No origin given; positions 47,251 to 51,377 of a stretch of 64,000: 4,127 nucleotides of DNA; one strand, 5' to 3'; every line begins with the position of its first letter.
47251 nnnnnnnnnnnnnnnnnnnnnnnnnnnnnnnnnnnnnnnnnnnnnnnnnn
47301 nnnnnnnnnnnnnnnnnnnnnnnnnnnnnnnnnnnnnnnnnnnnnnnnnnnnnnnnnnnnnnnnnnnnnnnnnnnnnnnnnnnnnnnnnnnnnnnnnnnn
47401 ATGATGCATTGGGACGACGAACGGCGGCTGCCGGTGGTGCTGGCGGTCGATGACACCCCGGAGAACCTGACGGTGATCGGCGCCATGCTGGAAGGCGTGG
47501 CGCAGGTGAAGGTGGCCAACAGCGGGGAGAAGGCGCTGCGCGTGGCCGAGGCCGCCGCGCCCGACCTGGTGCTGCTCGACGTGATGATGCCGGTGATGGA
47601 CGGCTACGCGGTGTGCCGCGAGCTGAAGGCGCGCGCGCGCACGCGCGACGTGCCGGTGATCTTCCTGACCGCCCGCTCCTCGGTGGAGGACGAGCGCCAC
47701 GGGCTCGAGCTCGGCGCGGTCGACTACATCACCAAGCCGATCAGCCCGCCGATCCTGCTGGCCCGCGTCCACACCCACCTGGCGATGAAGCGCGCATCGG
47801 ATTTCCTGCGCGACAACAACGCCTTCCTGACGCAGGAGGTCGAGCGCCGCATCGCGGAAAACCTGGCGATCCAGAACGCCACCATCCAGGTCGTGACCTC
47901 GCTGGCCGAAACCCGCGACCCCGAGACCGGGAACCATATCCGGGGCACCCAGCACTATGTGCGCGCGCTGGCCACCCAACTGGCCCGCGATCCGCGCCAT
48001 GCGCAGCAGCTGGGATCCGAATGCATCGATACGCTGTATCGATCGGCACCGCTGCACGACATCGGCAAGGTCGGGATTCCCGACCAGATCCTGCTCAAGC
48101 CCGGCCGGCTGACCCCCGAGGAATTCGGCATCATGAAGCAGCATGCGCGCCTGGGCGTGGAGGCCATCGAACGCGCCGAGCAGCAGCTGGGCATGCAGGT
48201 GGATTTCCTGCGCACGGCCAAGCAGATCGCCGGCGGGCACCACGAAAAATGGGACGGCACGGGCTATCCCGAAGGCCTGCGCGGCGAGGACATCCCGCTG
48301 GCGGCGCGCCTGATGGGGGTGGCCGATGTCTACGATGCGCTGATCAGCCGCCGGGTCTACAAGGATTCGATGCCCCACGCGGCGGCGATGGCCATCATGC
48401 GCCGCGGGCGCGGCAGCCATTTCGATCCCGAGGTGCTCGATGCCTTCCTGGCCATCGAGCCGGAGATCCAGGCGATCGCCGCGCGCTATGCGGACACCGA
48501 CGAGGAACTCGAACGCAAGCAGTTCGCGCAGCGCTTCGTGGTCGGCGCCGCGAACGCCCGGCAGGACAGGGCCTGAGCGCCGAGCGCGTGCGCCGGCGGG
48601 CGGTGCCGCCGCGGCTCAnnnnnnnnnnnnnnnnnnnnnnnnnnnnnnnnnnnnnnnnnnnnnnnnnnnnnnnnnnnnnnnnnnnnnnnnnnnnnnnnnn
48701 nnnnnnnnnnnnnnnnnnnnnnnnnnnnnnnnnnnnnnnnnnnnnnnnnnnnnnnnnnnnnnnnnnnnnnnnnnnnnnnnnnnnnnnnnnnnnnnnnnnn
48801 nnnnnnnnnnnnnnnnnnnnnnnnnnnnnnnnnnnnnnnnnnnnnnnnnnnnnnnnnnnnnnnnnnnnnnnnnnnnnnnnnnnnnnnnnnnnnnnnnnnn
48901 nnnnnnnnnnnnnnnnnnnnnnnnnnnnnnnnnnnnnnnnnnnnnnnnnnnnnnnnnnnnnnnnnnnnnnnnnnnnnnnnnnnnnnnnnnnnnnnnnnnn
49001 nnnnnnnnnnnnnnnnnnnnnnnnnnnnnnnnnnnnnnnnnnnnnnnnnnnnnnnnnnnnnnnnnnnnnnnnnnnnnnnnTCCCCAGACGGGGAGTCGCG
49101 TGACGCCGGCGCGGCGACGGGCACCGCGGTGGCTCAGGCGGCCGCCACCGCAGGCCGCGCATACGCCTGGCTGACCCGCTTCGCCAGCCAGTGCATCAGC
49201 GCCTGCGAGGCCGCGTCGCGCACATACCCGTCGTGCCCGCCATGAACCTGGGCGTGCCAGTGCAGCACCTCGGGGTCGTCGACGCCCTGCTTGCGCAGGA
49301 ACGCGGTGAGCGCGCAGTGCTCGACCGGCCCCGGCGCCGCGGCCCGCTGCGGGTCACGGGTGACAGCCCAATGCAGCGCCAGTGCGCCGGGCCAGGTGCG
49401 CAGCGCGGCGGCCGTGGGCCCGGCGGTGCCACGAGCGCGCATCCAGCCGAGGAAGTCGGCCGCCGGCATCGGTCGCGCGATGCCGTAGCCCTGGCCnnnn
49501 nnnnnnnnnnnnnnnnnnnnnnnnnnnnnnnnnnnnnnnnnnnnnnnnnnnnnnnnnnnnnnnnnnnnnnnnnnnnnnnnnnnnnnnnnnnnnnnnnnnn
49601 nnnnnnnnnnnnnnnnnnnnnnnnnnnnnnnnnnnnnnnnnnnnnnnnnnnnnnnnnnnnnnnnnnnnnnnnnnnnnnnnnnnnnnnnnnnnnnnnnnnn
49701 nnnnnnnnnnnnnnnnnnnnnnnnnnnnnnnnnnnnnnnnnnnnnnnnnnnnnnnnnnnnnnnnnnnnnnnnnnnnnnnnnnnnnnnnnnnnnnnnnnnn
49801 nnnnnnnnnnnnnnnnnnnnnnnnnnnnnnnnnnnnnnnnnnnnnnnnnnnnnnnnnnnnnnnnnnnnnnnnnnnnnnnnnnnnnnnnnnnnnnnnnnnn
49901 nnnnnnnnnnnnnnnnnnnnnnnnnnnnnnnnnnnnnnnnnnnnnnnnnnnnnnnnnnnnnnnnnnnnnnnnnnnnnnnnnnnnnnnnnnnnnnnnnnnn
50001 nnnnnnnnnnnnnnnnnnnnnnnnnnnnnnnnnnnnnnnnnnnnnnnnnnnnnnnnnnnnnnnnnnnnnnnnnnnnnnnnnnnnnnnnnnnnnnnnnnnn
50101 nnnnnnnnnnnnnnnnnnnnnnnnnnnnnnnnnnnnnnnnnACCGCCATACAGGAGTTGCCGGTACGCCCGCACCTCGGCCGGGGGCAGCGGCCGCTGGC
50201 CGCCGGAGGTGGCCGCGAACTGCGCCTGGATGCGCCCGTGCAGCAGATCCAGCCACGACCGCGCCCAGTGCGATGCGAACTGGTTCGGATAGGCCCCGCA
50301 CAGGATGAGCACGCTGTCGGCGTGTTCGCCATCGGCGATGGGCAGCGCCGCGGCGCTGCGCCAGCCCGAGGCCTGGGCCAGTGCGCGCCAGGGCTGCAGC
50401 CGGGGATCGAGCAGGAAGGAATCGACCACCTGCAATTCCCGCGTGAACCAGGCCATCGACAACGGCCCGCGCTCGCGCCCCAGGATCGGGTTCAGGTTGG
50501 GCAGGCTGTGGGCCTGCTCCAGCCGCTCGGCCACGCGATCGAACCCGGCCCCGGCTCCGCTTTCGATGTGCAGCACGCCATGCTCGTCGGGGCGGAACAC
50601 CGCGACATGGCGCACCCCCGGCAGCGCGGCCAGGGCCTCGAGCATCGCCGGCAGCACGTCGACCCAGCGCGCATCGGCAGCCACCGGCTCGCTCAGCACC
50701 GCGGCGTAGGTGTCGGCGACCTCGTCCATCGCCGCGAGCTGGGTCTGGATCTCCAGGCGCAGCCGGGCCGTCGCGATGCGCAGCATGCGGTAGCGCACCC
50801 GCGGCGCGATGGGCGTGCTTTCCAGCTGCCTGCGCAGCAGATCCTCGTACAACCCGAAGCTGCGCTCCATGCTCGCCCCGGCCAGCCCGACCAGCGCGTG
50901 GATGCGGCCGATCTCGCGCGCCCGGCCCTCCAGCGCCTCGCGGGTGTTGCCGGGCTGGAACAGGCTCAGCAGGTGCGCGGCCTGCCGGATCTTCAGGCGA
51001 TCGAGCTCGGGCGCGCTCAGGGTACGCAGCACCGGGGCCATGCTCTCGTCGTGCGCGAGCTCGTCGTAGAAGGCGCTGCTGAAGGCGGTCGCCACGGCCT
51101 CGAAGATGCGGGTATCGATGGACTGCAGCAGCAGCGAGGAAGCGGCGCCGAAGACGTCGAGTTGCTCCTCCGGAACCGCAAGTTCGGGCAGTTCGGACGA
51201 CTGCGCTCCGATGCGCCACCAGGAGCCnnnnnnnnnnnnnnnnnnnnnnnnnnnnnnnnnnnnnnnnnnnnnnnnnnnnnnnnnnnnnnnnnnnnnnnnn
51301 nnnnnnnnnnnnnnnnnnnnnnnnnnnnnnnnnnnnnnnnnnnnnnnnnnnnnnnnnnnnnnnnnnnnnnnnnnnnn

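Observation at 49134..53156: Giant c-di-GMP enzyme with a globin inserted between GGDEF and EAL and a putative zinc-binding tail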

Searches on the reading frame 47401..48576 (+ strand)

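Call 69: search_protein_families(library=pfam, proteins=[window:47401-48576:+], max_evalue=0.01)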
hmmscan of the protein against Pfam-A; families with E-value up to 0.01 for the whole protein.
window:47401-48576:+ (391 aa): 4 families
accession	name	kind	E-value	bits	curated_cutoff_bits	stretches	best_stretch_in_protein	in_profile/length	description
PF13487.12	HD_5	-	2.1e-35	122.4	27.2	1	168-345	6-170/170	HD domain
PF00072.30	Response_reg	-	6e-27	94.5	30.2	1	13-123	1-110/111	Response regulator receiver domain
PF01966.28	HD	-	1.7e-18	67.4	22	1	177-313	2-115/116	HD domain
PF23198.2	PDE8A_N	-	0.0037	17.6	29.6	0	35-104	36-106/147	PDE8A-like, N-terminal domain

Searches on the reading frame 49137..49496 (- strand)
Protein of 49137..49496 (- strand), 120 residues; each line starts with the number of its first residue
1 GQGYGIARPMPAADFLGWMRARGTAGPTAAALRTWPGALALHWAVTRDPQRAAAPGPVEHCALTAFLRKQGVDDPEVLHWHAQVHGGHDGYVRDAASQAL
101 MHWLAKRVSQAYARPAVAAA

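Call 6: search_protein_families(library=pfam, proteins=[window:49137-49496:-], max_evalue=10)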
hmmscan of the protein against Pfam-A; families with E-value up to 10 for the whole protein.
seq(120 aa): 1 family
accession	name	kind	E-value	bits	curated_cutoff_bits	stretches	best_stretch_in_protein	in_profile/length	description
PF20350.3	DUF6645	-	0.16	12.5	27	1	37-87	22-72/119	Family of unknown function (DUF6645)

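Call 8: search_solved_structures(query=window:49137-49496:-, max_evalue=10, show_alignments=3)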
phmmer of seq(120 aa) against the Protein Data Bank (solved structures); distinct sequences matched with E-value up to 10: 2.
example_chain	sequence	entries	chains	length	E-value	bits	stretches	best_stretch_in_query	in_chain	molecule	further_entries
2lmj_A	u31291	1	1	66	0.21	15.3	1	39-94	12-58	Tyrosine-protein kinase ITK/TSK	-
2yuq_A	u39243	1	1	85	0.45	14.2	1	39-94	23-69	Tyrosine-protein kinase ITK/TSK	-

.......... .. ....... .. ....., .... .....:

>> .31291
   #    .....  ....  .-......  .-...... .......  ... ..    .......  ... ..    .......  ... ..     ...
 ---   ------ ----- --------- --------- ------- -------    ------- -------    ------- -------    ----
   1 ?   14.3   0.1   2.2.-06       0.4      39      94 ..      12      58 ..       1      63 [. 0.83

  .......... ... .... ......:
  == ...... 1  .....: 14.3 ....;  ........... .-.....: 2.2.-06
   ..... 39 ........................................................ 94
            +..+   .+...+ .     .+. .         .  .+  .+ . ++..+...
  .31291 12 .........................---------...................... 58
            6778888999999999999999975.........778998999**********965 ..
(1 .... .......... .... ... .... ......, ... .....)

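Call 15: search_protein_representatives(protein=window:49137-49475:-)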
Query: 113 residues. Proteins with E-value up to 0.001 (for the whole library): 75; up to 1e-10: 13; up to 1e-30: 1. The best 75 are listed.
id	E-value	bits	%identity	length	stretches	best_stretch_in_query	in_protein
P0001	2.2e-67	241.0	100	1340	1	1-113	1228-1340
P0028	6.9e-23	97.5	50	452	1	2-105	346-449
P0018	7.6e-22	94.2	54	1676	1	1-101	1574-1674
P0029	4.1e-19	85.3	44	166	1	1-106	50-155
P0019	1.1e-15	74.3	46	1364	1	1-105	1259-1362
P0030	9.2e-15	71.3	47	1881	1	1-102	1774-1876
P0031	2.3e-13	66.8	39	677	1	1-101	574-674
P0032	1.2e-12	64.5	43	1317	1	1-107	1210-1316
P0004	2.4e-12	63.5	39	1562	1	1-109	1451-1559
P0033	4.3e-12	62.7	40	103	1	3-106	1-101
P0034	1.1e-11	61.5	44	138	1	1-103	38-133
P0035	7.5e-11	58.7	37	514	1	1-101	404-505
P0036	7.8e-11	58.7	35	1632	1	2-109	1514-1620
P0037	1.1e-10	58.2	38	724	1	1-109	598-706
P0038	7.2e-10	55.5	43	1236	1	1-102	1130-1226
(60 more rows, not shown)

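Call 24: search_solved_structures(query=A2, max_evalue=10, show_alignments=3)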
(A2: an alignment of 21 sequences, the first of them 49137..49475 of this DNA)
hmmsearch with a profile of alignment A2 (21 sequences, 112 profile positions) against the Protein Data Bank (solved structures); distinct sequences matched with E-value up to 10: 10.
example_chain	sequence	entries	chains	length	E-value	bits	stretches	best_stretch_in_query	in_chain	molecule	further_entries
6iyk_A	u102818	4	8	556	0.49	13.9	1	52-109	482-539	2,3-dihydroxybenzoate-AMP ligase component of enterobactin synthase multienzyme complex | Enterobactin synthase component E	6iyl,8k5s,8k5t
4wr3_A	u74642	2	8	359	0.66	13.5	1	7-100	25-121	Alanine racemase, biosynthetic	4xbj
3b8t_A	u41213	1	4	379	0.71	13.4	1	7-100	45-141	Alanine racemase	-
3b8v_A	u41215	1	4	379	0.72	13.4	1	7-100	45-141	Alanine racemase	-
3b8u_A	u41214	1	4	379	0.72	13.4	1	7-100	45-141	Alanine racemase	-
2rjg_A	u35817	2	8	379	0.72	13.4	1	7-100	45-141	Alanine racemase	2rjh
3b8w_A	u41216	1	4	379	0.72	13.4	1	7-100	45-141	Alanine racemase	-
3rg2_A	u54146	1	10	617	0.89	13.1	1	52-106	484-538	Enterobactin synthase component E (entE), 2,3-dihydro-2,3-dihydroxybenzoate synthetase, is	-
4iz6_A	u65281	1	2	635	0.93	13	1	52-106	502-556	Enterobactin synthase component E, Isochorismatase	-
7urh_A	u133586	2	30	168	1.2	12.7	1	20-70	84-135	Ferritin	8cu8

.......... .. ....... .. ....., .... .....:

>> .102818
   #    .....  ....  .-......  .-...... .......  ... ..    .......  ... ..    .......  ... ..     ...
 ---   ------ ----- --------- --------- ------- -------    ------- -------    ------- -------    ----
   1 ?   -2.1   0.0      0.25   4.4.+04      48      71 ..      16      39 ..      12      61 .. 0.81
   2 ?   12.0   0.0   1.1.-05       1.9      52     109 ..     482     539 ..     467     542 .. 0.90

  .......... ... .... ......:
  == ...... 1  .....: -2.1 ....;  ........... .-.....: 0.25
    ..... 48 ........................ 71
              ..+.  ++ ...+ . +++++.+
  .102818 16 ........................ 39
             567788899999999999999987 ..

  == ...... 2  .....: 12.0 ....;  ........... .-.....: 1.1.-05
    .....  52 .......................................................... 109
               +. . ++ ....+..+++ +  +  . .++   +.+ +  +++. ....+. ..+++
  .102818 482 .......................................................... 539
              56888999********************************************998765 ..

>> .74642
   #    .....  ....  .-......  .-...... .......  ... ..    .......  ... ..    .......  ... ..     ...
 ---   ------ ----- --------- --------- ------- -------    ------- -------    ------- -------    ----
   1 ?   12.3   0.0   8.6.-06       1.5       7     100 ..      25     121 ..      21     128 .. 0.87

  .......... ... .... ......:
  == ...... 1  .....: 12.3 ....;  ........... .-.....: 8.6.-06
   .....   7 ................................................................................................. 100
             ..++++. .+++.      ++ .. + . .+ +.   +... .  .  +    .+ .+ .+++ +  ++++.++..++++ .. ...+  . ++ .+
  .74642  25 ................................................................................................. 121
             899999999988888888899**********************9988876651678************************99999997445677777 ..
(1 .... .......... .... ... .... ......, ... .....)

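Call 33: predict_structure(alignment_id=A2)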
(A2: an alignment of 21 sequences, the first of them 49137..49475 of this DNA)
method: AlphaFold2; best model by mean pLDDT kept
length: 113 residues; sequences in the alignment: 21
mean_pLDDT: 82.8   pTM: 0.68
mean pLDDT of the five models: 82.8, 82.2, 80.8, 80.3, 79.0
residues with pLDDT >= 90: 51; 70-90: 39; 50-70: 23; < 50: 0
segments of 3 or more residues with pLDDT < 50: none
pLDDT, mean of each block of 10 residues (from residue 1): 78 63 78 88 70 89 94 90 89 96 82 54
secondary structure, 60 per line:
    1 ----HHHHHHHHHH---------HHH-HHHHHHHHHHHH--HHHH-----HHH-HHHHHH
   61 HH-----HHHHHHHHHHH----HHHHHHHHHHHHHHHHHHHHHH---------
elements in order: H5-14 H28-39 H42-45 H55-62 H68-78 H83-104

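Call 36: fold_search(model_id=the predicted structure, library=pdb)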
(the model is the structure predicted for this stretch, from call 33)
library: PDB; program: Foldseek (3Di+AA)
matches with E <= 10: 16; with E <= 0.001: 0
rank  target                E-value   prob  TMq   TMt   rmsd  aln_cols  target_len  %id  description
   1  8d4a_A                2.4e+00  0.11  0.29  0.05  13.4       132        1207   12  Cas12a2 quaternary complex (released 2023-01-18)
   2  7l70_E                5.5e+00  0.10  0.32  0.14  11.5       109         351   15  The eukaryotic translation initiation factor 2B from Homo sapiens in its apo form (released 2021-03-24)
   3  1uiu_A                6.8e+00  0.20  0.28  0.08   3.2        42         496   19  Crystal structures of the liganded and unliganded nickel binding protein NikA from Escherichia coli (Nickel unliganded (released 2004-02-03)
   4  2noo                  7.6e+00  0.20  0.29  0.08   3.0        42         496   19  Crystal Structure of Mutant NikA (released 2007-01-23)
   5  9nje_B                7.6e+00  0.06  0.26  0.06  13.2        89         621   13  hPNPase bound to PO4 in loop conformation 2 (released 2025-12-10)
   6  6f0k_H                7.6e+00  0.03  0.21  0.17  17.7       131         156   19  Alternative complex III (released 2018-05-09)
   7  3jct_b                8.0e+00  0.06  0.31  0.07  19.5       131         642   13  Cryo-em structure of eukaryotic pre-60S ribosomal subunits (released 2016-06-01)
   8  7qtw_A                8.0e+00  0.04  0.22  0.21  13.8       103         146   12  Kaposi sarcoma associated herpes virus(KSHV) encoded apoptosis inhibitor, KsBcl-2 in complex with Bid BH3 (released 2022-11-23)
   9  8zd3_A                9.0e+00  0.07  0.28  0.09   8.6        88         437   12  Crystal structure of ALPK1-N+K in complex with CDP-heptose (released 2025-05-07)
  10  2ehw_C                9.0e+00  0.03  0.20  0.19  12.4        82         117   21  Conserved hypothetical proteim (TTHB059) from Thermo thermophilus HB8 (released 2007-09-11)
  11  6dg6_A                9.5e+00  0.06  0.26  0.29  13.7        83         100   10  Structure of a de novo designed Interleukin-2/Interleukin-15 mimetic (released 2019-01-16)
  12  7d43_A                9.5e+00  0.04  0.26  0.13  11.6       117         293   14  eIF2B-eIF2(aP), aPg complex (released 2020-12-09)
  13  7pqc_A                9.5e+00  0.03  0.17  0.05   7.9        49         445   24  tau-microtubule structural ensemble based on CryoEM data (released 2021-12-15)
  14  6vmb_C                9.5e+00  0.03  0.25  0.08  11.9       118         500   12  Chloroplast ATP synthase (C1, CF1FO) (released 2020-09-09)
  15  3n0p_A                9.5e+00  0.03  0.18  0.11  14.0       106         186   16  A mutant human Prolactin receptor antagonist H30A in complex with the extracellular domain of the human prolactin rece (released 2010-09-29)
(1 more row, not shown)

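Call 85: search_protein_families(library=ncbifam, proteins=[window:49137-49475:-], max_evalue=10)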
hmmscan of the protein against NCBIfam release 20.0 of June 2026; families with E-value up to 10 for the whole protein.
window:49137-49475:- (113 aa): 0 families

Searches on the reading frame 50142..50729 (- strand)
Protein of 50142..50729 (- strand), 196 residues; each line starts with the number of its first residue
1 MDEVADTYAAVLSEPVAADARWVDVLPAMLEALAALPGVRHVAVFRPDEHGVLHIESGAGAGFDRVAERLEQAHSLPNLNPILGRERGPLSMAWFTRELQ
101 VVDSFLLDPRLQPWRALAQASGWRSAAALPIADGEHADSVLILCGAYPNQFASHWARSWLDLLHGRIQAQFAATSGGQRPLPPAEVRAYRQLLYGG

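Call 6: search_protein_families(library=pfam, proteins=[window:50142-50729:-], max_evalue=10)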
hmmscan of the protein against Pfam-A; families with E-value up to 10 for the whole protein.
seq(196 aa): 2 families
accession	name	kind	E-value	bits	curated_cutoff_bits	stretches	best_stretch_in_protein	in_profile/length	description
PF01590.32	GAF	-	2.7e-06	28.4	22.4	1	24-145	4-109/133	GAF domain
PF13185.12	GAF_2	-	2.7e-06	28.1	28.6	1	24-150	6-115/136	GAF domain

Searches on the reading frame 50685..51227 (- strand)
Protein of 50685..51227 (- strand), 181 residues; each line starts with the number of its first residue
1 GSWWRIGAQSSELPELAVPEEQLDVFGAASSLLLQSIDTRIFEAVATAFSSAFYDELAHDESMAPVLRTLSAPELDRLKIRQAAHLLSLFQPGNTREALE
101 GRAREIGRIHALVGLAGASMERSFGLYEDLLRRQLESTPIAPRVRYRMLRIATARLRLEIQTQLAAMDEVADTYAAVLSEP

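Call 6: search_protein_families(library=pfam, proteins=[window:50685-51227:-], max_evalue=10)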
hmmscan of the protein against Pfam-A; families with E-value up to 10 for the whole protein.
seq(181 aa): 1 family
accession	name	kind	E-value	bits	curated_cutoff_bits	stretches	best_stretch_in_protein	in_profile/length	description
PF11563.14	Protoglobin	-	4.1e-09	37.1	25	1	43-159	30-144/158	Protoglobin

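Call 7: search_solved_structures(query=window:50685-51227:-, max_evalue=10, show_alignments=3)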
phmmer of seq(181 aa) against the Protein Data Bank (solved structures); distinct sequences matched with E-value up to 10: 1.
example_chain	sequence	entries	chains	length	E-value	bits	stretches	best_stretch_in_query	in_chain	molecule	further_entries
8bd7_G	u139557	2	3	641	0.67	13.2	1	69-167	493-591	Intraflagellar transport protein 74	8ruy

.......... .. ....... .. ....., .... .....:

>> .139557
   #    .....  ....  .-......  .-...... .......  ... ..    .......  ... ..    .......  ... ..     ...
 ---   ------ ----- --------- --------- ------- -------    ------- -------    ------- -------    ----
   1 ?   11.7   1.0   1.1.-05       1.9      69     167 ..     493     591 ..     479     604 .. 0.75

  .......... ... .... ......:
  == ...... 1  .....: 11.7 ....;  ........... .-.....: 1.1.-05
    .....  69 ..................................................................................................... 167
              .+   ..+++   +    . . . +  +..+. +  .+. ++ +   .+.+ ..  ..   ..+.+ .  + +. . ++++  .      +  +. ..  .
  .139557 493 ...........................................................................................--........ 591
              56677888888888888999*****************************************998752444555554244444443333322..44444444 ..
